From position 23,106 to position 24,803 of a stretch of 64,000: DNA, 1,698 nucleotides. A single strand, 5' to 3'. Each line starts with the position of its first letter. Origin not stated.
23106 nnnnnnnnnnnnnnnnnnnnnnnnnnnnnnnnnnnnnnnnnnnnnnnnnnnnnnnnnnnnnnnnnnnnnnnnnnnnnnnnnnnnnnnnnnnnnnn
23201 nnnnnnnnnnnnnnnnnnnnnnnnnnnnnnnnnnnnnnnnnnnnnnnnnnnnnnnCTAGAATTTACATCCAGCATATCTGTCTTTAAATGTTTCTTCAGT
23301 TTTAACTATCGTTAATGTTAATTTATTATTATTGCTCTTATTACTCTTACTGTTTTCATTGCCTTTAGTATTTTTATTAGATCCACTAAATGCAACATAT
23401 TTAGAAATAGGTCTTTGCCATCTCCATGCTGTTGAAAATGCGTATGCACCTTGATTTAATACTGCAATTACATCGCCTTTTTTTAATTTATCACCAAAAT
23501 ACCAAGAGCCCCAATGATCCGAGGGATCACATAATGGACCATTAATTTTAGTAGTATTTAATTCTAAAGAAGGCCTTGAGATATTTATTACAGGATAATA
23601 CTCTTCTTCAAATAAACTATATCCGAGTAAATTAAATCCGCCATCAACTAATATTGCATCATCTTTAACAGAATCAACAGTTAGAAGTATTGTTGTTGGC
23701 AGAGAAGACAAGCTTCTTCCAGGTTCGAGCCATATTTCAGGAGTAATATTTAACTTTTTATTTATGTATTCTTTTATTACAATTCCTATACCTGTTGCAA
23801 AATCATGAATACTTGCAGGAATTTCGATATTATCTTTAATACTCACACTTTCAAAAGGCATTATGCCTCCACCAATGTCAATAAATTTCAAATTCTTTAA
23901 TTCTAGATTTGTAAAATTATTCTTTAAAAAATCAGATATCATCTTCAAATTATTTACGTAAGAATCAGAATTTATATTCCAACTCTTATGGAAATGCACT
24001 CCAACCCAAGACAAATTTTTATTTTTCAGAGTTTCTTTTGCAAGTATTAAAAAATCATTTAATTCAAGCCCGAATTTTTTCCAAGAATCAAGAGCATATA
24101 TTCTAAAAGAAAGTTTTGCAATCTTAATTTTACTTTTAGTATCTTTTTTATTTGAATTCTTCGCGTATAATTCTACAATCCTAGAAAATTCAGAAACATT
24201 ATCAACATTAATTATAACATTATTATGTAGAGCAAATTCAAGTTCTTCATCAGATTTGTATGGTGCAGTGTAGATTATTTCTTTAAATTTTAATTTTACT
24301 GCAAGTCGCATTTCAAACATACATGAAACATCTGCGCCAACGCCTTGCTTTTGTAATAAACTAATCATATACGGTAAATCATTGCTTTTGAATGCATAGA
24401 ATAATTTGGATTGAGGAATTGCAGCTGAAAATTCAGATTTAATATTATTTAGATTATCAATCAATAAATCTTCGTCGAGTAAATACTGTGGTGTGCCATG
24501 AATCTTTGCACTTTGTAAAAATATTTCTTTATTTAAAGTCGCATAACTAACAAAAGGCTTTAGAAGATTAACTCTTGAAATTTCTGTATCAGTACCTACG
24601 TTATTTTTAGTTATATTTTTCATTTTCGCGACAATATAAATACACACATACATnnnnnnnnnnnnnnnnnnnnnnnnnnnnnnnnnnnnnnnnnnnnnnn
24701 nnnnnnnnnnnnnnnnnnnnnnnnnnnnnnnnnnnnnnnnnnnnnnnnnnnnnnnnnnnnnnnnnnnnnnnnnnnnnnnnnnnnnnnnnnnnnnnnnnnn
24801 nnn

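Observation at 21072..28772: Six-gene amide-bond-forming cluster: three different ATP-grasp ligases, a PLP decarboxylase and two DUF2156/MprF-C-like transferases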

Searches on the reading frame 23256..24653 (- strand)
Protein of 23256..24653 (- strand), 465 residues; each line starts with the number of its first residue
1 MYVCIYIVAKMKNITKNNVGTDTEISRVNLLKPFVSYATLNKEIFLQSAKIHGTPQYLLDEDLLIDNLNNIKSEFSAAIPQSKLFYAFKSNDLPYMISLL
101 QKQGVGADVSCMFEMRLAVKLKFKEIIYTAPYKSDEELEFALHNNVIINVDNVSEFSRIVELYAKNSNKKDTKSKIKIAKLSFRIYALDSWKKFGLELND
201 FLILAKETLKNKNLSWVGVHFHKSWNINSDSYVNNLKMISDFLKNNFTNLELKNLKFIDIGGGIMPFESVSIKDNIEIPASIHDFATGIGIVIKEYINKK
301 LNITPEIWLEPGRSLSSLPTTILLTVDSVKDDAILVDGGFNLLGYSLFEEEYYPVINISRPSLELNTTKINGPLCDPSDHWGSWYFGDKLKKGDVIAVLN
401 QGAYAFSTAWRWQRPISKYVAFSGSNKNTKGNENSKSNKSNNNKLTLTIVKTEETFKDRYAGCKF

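Call 4: search_protein_families(library=pfam, proteins=[window:23256-24653:-], max_evalue=0.01)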
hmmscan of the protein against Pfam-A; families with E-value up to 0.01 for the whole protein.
window:23256-24653:- (465 aa): 2 families
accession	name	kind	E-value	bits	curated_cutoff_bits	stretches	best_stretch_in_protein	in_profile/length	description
PF02784.22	Orn_Arg_deC_N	-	2.6e-28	99.5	23.4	1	73-316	9-246/247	Pyridoxal-dependent decarboxylase, pyridoxal binding domain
PF00278.28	Orn_DAP_Arg_deC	-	1.1e-06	29.3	23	1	320-402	12-95/95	Pyridoxal-dependent decarboxylase, C-terminal sheet domain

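Call 5: search_protein_families(library=ncbifam, proteins=[window:23256-24653:-], max_evalue=0.01)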
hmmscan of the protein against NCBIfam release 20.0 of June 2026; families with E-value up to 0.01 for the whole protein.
window:23256-24653:- (465 aa): 8 families
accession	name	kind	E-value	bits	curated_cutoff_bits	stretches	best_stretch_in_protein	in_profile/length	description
TIGR01048.1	lysA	equivalog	4.2e-49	167.2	297.9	1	43-412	14-384/417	diaminopimelate decarboxylase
NF052544.1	OrLyDeCDokD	equivalog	1.1e-28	100.1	700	1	49-407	37-421/461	ornithine/lysine decarboxylase DokD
NF041039.1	FslC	exception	3.5e-26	92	500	1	47-408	21-389/418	rhizoferrin biosystnesis N-citrylornithine decarboxylase FslC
NF006515.0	PRK08961.1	equivalog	3e-25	88.3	802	1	45-412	495-848/861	bifunctional aspartate kinase/diaminopimelate decarboxylase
TIGR03099.1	dCO2ase_PEP1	hypoth_equivalog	8.8e-24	84.3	478.45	1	49-408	20-382/398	pyridoxal-dependent decarboxylase, exosortase A system-associated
TIGR01047.1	nspC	equivalog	6e-12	44.7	409.05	1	54-405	3-341/380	carboxynorspermidine decarboxylase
TIGR01273.1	speA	equivalog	4.7e-11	41.9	624.1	1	61-328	64-350/624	arginine decarboxylase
NF003763.0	PRK05354.1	equivalog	5.6e-09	35.1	369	1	54-327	64-357/636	biosynthetic arginine decarboxylase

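Call 24: search_solved_structures(query=window:23256-24653:-, max_evalue=0.001)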
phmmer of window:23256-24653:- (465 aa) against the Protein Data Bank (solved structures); distinct sequences matched with E-value up to 0.001: 45.
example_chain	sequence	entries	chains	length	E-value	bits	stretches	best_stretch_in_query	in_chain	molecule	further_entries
2p3e_A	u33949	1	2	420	1.8e-23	86.4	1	42-433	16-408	Diaminopimelate decarboxylase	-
1twi_A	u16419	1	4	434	7.3e-23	84.4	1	47-412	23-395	Diaminopimelate decarboxylase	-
1tuf_A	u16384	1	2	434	7.3e-23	84.4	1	47-412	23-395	Diaminopimelate decarboxylase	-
7kh2_A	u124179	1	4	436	7.4e-21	77.7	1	49-407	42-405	N-citrylornithine decarboxylase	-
7ru7_A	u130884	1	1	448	1.9e-19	73.1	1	35-407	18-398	L-glutamyl-[BtrI acyl-carrier protein] decarboxylase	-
6n2h_A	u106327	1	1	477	3.9e-19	72.1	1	49-412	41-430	D-ornithine/D-lysine decarboxylase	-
10li_A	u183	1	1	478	3.9e-19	72.1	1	49-412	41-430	Diaminopimelate decarboxylase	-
2j66_A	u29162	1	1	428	4.5e-19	71.9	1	50-407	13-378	BTRK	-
8d2y_A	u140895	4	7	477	4.8e-19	71.8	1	49-410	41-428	D-ornithine/D-lysine decarboxylase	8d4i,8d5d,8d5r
8d88_A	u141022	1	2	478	4.8e-19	71.8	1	49-410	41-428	D-ornithine/D-lysine decarboxylase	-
3c5q_A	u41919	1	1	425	4e-18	68.7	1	50-413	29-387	Diaminopimelate decarboxylase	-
2qgh_A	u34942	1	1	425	4e-18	68.7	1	50-413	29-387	Diaminopimelate decarboxylase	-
9nq5_A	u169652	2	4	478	7e-18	67.9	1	49-412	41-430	D-ornithine/D-lysine decarboxylase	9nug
9cpz_A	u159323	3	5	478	9.6e-18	67.5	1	49-412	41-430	D-ornithine/D-lysine decarboxylase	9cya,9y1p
2plj_A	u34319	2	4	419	3.1e-15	59.2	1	43-410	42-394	lysine/ornithine decarboxylase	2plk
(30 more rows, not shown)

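Call 31: find_related_loci(query=window:23256-24653:-, collection=genome_contigs, flank=8000)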
Query window:23256-24653:- (465 aa) in genome_contigs; peptide patterns used: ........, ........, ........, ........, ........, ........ (x = any residue, [..] = any of these).
209 stretches matched a pattern, but none encodes a relative of the query by tblastn (E <= 1e-3).

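Call 59: find_homologous_proteins(query=window:23256-24653:-, max_evalue=1e-20)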
Query window:23256-24653:- (465 aa): 42 proteins with E <= 1e-20 among 8000 candidates.
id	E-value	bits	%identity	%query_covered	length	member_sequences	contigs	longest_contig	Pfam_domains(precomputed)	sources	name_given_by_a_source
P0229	0.0e+0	1039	100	100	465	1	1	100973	PF02784.23,PF00278.29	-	-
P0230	4.1e-164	565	57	95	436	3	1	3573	PF02784.23,PF00278.29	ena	-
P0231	2.3e-163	562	59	97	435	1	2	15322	PF02784.23,PF00278.29,PF01168.27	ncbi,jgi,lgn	jgi:diaminopimelate decarboxylase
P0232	1.7e-162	560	58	97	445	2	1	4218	PF02784.23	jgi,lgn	-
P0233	1.8e-161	556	56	98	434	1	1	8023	PF02784.23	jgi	-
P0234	2.5e-160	552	57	97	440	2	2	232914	PF02784.23,PF00278.29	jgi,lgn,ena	-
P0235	1.4e-150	520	55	95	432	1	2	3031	PF02784.23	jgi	jgi:diaminopimelate decarboxylase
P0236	1.6e-145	504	54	97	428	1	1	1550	PF02784.23,PF00278.29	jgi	jgi:diaminopimelate decarboxylase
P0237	3.1e-143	496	53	95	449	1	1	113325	PF02784.23,PF01168.27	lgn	-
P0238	1.7e-113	398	44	99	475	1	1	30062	PF02784.23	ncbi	-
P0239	1.7e-113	398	45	93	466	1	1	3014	PF02784.23,PF00278.29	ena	-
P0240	3.1e-111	391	46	93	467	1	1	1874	PF02784.23,PF00278.29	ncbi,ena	-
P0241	2.4e-107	378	42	99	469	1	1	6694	PF02784.23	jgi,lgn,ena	-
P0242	1.8e-104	368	55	69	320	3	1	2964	PF02784.23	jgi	jgi:diaminopimelate decarboxylase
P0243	2.4e-104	368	41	93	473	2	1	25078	PF02784.23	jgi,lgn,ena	-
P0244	1.7e-101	358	43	95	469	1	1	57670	PF02784.23,PF00278.29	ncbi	-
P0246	1.2e-100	356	42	93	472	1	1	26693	PF02784.23,PF00278.29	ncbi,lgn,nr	ncbi:hypothetical protein JW898_03245 [Candidatus Woesearchaeota archaeon]|nr:hypothetical protein [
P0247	1.5e-100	355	44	93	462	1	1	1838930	PF02784.23,PF00278.29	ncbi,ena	-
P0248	5.0e-100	354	45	93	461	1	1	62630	PF02784.23,PF00278.29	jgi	jgi:diaminopimelate decarboxylase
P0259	7.6e-76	274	37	91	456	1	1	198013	PF02784.23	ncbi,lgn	-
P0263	8.0e-74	267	37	92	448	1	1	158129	PF02784.23,PF00278.29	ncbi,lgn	-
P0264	3.0e-71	259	36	93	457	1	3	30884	PF02784.23,PF00278.29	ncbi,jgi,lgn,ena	-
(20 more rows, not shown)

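Call 60: find_encoding_contigs(protein=P0247, flank=8000, max_places=1)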
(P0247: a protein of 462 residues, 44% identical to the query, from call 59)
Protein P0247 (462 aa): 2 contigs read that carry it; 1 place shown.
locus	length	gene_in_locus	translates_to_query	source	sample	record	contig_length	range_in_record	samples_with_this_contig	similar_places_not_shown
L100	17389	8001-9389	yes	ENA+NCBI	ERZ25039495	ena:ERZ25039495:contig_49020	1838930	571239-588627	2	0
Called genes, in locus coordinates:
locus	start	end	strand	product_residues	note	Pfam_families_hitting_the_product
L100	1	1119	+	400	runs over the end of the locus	PF04055:Radical_SAM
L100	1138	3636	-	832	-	-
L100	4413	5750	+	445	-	PF01071:GARS_A, PF02843:GARS_C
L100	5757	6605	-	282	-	PF00246:Peptidase_M14 (weak), PF24827:AstE_AspA_cat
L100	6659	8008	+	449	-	PF02655:ATP-grasp_3 (faint), PF13535:ATP-grasp_4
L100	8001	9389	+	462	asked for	PF00278:Orn_DAP_Arg_deC, PF02784:Orn_Arg_deC_N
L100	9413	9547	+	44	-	-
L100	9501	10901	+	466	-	PF02074:Peptidase_M32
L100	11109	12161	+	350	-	PF00512:HisKA, PF02518:HATPase_c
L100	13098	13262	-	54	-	PF01907:Ribosomal_L37e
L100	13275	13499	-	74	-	PF01423:LSM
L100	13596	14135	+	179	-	-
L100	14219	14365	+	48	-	-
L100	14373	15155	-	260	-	PF01138:RNase_PH, PF03725:RNase_PH_C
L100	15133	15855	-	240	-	PF01138:RNase_PH, PF03725:RNase_PH_C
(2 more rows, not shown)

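Call 61: find_encoding_contigs(protein=P0259, flank=8000, max_places=1)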
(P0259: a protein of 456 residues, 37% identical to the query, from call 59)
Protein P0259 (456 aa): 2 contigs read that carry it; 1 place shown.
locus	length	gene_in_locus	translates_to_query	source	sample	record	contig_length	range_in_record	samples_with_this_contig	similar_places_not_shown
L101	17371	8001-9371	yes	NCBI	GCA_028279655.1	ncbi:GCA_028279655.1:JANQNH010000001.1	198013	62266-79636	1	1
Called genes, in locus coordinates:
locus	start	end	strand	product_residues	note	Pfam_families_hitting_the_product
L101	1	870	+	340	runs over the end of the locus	PF01699:Na_Ca_ex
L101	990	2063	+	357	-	PF05222:AlaDh_PNT_N, PF01262:AlaDh_PNT_C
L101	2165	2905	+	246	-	PF00117:GATase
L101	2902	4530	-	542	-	PF14398:ATPgrasp_YheCD, PF08443:RimK, PF13302:Acetyltransf_3, PF13420:Acetyltransf_4, PF00583:Acetyltransf_1, PF13673:Acetyltransf_10, PF13508:Acetyltransf_7, PF08445:FR47, +1 more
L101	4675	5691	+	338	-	PF07478:Dala_Dala_lig_C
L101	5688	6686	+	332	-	PF07478:Dala_Dala_lig_C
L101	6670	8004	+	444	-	-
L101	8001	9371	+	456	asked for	PF02784:Orn_Arg_deC_N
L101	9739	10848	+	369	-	PF04055:Radical_SAM, PF12544:LAM_C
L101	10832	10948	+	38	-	-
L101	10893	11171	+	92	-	-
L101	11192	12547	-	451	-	PF02881:SRP54_N, PF00448:SRP54, PF01656:CbiA, PF03029:ATP_bind_1 (faint), PF02978:SRP_SPB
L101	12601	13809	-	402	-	PF06813:Nodulin-like, PF07690:MFS_1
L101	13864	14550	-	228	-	-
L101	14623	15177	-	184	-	-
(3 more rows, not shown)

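Call 62: find_encoding_contigs(protein=P0244, flank=8000, max_places=1)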
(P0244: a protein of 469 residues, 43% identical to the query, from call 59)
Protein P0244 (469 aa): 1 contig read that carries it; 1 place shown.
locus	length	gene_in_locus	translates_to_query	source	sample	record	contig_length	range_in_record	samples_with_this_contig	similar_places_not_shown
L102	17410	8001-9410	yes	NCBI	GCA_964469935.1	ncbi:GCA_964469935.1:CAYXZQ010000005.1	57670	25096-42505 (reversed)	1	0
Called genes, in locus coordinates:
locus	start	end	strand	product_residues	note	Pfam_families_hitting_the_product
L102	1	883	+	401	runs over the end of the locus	PF04055:Radical_SAM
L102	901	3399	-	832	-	-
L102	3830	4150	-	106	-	-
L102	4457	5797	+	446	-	PF01071:GARS_A, PF02843:GARS_C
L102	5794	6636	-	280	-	PF00246:Peptidase_M14 (faint), PF24827:AstE_AspA_cat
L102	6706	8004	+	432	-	PF02655:ATP-grasp_3 (weak), PF13535:ATP-grasp_4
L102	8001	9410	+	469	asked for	PF00278:Orn_DAP_Arg_deC, PF02784:Orn_Arg_deC_N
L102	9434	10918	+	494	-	PF02074:Peptidase_M32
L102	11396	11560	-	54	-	PF01907:Ribosomal_L37e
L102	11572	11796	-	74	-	PF01423:LSM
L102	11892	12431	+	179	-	-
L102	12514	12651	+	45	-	-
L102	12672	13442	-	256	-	PF01138:RNase_PH, PF03725:RNase_PH_C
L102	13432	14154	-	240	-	PF01138:RNase_PH, PF03725:RNase_PH_C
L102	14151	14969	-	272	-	PF22625:ECR1_N_2 (weak), PF14382:ECR1_N (weak), PF21266:S1_RRP4, PF22891:KH_PNO1_2nd (faint), PF00013:KH_1 (weak), PF15985:KH_6 (weak)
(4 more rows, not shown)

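Call 63: find_encoding_contigs(protein=P0263, flank=8000, max_places=1)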
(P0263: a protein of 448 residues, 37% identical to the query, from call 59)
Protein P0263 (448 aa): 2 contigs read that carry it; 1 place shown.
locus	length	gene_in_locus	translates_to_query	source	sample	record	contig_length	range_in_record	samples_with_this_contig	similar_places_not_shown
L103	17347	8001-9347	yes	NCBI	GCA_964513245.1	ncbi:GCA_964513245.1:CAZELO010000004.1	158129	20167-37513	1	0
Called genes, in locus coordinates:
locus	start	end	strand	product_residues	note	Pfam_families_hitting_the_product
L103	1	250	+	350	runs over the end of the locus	PF01118:Semialdhyde_dh, PF02774:Semialdhyde_dhC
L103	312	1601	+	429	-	PF00278:Orn_DAP_Arg_deC, PF02784:Orn_Arg_deC_N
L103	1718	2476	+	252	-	PF01261:AP_endonuc_2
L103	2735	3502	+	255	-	-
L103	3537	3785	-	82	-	-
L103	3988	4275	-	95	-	-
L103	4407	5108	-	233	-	PF01269:Fibrillarin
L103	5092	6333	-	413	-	PF21572:Nop5_56-rel_N_Arc, PF01798:Nop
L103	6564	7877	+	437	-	PF02655:ATP-grasp_3 (faint), PF13535:ATP-grasp_4 (weak)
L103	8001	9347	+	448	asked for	PF00278:Orn_DAP_Arg_deC (weak), PF02784:Orn_Arg_deC_N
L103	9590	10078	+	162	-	-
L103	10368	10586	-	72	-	-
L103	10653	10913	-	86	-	-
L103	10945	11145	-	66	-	-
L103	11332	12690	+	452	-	PF02878:PGM_PMM_I, PF02879:PGM_PMM_II, PF02880:PGM_PMM_III, PF00408:PGM_PMM_IV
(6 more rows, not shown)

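Call 64: find_encoding_contigs(protein=P0248, flank=8000, max_places=1)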
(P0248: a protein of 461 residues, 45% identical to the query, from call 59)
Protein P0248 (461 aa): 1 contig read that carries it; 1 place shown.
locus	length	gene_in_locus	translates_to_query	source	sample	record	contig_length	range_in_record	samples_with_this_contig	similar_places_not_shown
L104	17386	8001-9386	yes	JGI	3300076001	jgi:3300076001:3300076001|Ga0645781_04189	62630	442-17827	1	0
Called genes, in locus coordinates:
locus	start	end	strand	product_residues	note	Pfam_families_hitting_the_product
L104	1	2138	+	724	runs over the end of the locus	PF02222:ATP-grasp, PF02655:ATP-grasp_3, PF02786:CPSase_L_D2, PF07478:Dala_Dala_lig_C, PF13535:ATP-grasp_4, PF15632:ATPgrasp_Ter, PF02655:ATP-grasp_3, PF07478:Dala_Dala_lig_C, +4 more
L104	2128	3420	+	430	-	PF01071:GARS_A, PF02843:GARS_C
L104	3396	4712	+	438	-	PF01071:GARS_A, PF02843:GARS_C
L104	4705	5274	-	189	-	PF03692:CxxCxxCC (weak)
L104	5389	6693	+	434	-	PF01071:GARS_A, PF02843:GARS_C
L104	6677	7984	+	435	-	PF02655:ATP-grasp_3, PF07478:Dala_Dala_lig_C (faint), PF13535:ATP-grasp_4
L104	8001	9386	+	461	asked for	PF02784:Orn_Arg_deC_N, PF00278:Orn_DAP_Arg_deC (weak)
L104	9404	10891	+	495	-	PF02074:Peptidase_M32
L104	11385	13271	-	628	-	PF05693:Glycogen_syn, PF13692:Glyco_trans_1_4 (faint), PF00534:Glycos_transf_1 (weak)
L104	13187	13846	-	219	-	-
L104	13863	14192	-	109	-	-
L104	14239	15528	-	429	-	PF03065:Glyco_hydro_57, PF01522:Polysacc_deac_1 (weak)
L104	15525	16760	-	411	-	PF08323:Glyco_transf_5, PF13439:Glyco_transf_4, PF13579:Glyco_trans_4_4, PF20706:GT4-conflict, PF00534:Glycos_transf_1, PF13692:Glyco_trans_1_4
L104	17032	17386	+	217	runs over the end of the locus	PF12802:MarR_2 (weak), PF01022:HTH_5 (weak)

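Call 95: find_encoding_contigs(protein=P0246, flank=8000, max_places=1)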
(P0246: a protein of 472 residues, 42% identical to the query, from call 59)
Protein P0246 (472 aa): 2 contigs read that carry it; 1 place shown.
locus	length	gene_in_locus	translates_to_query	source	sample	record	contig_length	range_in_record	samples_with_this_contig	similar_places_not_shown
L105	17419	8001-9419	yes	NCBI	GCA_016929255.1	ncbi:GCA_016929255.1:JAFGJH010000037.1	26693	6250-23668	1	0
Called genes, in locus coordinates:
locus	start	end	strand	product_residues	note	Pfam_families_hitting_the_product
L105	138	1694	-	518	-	PF02729:OTCace_N, PF00185:OTCace, PF01948:PyrI, PF02748:PyrI_C (faint)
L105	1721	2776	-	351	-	PF00156:Pribosyltran (faint)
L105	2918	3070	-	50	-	-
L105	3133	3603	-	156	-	-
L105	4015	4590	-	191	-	-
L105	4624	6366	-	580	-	-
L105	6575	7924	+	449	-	PF13535:ATP-grasp_4 (weak)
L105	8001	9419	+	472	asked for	PF02784:Orn_Arg_deC_N, PF00278:Orn_DAP_Arg_deC (weak)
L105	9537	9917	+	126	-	PF03692:CxxCxxCC (weak)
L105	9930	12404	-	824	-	PF18130:ATPgrasp_N (weak), PF01071:GARS_A (faint), PF02655:ATP-grasp_3 (weak), PF13535:ATP-grasp_4, PF18603:LAL_C2 (weak), PF02655:ATP-grasp_3 (weak), PF07478:Dala_Dala_lig_C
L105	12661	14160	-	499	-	PF02885:Glycos_trans_3N, PF00591:Glycos_transf_3, PF07831:PYNP_C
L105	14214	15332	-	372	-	PF01594:AI-2E_transport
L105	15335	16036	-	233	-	-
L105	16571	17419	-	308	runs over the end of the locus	PF23023:Anti-Pycsar_Apyc1, PF12706:Lactamase_B_2 (weak)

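Call 96: find_encoding_contigs(protein=P0264, flank=8000, max_places=1)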
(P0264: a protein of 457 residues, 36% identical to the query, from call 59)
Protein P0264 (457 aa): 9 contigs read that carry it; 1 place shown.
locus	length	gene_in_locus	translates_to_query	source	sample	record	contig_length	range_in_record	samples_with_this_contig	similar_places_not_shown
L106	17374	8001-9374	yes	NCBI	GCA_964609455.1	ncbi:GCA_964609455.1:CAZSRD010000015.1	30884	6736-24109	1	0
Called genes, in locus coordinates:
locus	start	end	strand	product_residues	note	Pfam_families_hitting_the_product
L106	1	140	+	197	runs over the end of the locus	PF13473:Cupredoxin_1, PF00127:Copper-bind (faint)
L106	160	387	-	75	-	-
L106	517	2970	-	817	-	PF14890:Intein_splicing (weak), PF27218:MJ0043_C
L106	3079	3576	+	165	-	-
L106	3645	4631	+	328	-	PF01699:Na_Ca_ex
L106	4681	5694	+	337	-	PF02655:ATP-grasp_3 (weak), PF01071:GARS_A (weak), PF07478:Dala_Dala_lig_C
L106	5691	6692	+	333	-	PF02655:ATP-grasp_3, PF08443:RimK (faint), PF07478:Dala_Dala_lig_C, PF13535:ATP-grasp_4 (weak)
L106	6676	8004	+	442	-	-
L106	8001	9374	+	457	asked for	PF00278:Orn_DAP_Arg_deC (weak), PF02784:Orn_Arg_deC_N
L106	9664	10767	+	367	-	PF04055:Radical_SAM, PF12544:LAM_C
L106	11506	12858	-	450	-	PF02881:SRP54_N, PF00448:SRP54, PF01656:CbiA, PF02978:SRP_SPB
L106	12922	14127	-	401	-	PF06813:Nodulin-like (weak), PF07690:MFS_1, PF23262:NFD4_C (weak), PF07690:MFS_1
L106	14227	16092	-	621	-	PF08915:tRNA-Thr_ED, PF00587:tRNA-synt_2b, PF03129:HGTP_anticodon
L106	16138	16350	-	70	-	-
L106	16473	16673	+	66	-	PF04014:MazE_antitoxin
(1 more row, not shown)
